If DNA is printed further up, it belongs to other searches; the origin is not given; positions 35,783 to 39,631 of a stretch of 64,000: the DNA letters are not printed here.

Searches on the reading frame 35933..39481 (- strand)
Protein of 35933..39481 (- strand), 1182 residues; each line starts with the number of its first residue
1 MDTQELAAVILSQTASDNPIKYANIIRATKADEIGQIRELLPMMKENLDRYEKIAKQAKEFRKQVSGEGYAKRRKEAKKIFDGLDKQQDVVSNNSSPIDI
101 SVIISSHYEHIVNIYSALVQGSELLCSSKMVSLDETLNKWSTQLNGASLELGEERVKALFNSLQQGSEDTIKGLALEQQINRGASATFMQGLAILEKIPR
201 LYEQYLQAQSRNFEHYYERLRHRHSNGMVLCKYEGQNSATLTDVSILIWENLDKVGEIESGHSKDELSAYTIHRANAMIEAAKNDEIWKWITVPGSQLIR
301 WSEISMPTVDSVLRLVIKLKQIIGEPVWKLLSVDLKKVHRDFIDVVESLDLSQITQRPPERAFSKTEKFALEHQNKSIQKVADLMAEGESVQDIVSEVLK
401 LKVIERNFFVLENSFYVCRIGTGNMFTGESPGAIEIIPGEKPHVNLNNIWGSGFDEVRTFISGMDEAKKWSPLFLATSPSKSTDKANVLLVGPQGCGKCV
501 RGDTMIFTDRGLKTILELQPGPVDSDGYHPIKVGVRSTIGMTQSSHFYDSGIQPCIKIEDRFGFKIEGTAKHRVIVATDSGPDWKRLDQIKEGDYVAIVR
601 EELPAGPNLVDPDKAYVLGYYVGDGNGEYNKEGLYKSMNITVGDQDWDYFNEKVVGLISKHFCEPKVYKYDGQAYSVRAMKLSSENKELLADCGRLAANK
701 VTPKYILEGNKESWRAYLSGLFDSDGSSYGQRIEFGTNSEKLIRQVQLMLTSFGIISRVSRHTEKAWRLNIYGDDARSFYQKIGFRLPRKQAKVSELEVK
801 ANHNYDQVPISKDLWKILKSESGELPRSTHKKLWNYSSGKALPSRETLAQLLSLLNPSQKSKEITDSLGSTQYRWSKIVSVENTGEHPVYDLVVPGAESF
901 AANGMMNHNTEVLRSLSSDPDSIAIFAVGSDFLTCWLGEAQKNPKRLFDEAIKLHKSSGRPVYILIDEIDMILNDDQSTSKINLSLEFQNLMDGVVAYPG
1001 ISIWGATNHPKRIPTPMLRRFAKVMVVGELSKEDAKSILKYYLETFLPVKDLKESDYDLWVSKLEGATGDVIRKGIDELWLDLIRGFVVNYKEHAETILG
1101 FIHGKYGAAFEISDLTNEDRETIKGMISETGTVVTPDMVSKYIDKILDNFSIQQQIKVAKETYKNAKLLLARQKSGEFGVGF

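Call 8: search_protein_families(library=pfam, proteins=[window:35933-39481:-], max_evalue=0.01)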
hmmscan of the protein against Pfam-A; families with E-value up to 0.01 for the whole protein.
window:35933-39481:- (1182 aa): 4 families
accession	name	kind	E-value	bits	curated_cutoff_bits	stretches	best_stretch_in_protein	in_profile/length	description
PF14890.11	Intein_splicing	-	1.2e-15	58.1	35.8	1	506-909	2-155/155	Intein splicing domain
PF14528.11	LAGLIDADG_3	-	3.8e-15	56.3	22.5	1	715-784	4-82/82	LAGLIDADG-like domain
PF00004.35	AAA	-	5.9e-11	43.4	21.2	1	928-1027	30-129/131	ATPase family associated with various cellular activities (AAA)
PF13526.11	DUF4125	-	0.0072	16.5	25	0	20-88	70-138/197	Protein of unknown function (DUF4125)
